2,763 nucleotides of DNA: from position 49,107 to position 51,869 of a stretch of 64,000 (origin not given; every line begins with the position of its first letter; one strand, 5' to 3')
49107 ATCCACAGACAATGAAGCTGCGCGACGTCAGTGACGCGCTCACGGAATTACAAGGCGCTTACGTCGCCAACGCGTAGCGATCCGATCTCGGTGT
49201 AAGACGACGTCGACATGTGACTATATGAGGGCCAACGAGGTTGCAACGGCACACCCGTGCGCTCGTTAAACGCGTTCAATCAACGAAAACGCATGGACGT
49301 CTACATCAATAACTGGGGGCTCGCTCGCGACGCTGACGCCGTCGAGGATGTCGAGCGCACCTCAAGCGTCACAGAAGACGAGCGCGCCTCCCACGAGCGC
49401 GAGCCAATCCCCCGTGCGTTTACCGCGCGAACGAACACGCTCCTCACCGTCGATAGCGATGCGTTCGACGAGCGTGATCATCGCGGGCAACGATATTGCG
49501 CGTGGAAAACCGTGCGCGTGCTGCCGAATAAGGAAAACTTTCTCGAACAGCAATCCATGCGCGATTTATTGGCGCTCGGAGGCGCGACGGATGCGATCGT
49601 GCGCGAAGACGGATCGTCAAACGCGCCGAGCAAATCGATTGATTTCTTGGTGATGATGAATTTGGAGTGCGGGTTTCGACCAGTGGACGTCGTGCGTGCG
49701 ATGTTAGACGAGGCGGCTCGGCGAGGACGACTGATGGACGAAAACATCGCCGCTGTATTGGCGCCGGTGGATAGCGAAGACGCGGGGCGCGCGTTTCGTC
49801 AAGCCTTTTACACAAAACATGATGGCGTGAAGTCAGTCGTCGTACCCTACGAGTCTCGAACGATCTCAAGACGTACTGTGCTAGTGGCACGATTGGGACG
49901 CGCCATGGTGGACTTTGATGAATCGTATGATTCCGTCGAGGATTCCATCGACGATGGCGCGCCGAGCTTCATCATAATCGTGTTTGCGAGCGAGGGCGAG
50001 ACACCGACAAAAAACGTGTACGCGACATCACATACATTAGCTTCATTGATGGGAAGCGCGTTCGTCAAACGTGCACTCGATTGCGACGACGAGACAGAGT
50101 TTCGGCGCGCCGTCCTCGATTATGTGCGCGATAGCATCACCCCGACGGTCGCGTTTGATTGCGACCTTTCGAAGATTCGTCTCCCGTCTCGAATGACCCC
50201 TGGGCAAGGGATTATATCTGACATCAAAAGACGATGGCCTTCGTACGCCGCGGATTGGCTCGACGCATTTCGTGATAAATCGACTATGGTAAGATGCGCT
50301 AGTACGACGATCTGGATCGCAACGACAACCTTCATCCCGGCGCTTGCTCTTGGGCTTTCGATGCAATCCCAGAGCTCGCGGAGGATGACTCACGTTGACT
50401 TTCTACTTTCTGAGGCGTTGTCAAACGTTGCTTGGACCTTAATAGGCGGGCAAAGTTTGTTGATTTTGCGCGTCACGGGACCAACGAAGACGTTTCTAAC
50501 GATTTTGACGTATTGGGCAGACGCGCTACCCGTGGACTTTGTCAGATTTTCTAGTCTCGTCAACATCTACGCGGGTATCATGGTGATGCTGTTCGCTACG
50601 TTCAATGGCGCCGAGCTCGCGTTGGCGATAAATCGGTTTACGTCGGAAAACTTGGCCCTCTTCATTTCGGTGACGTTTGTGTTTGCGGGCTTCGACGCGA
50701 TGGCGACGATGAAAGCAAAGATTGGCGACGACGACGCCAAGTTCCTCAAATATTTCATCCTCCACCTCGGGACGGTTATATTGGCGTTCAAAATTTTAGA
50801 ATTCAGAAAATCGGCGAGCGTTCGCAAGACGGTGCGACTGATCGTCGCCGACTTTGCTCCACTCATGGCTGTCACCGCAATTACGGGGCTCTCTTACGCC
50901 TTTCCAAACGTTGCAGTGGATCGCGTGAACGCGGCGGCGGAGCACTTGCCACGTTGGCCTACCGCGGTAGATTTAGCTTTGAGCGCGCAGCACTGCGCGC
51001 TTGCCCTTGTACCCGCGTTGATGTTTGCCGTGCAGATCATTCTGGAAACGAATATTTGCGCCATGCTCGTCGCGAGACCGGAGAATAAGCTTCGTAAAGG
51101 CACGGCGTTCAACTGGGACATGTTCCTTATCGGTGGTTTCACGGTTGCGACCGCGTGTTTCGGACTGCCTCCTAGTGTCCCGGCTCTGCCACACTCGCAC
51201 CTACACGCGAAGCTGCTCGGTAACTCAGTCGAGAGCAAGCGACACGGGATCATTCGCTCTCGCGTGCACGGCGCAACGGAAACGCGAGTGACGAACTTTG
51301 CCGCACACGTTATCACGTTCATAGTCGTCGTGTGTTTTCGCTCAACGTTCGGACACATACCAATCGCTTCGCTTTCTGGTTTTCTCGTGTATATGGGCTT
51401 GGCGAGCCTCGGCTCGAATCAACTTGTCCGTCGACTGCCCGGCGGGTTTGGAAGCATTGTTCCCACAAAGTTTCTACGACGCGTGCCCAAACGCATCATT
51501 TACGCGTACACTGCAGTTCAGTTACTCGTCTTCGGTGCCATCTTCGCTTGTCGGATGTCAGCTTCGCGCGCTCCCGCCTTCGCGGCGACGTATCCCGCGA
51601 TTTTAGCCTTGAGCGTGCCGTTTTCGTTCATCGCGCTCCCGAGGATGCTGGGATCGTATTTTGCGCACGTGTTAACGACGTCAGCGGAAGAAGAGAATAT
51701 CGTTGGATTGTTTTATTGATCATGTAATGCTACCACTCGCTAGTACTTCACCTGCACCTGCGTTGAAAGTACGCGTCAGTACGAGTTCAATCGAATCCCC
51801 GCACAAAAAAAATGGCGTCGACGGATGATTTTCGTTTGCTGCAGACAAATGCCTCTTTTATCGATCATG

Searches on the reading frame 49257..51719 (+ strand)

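Call 60: search_protein_families(library=pfam, proteins=[window:49257-51719:+], max_evalue=0.00001)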
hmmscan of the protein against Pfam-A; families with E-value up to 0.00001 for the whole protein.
window:49257-51719:+ (820 aa): 1 family
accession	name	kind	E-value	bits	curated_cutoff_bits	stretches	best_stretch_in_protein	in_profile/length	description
PF00955.27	HCO3_cotransp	-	3e-77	261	27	2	495-789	236-530/551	HCO3- transporter integral membrane domain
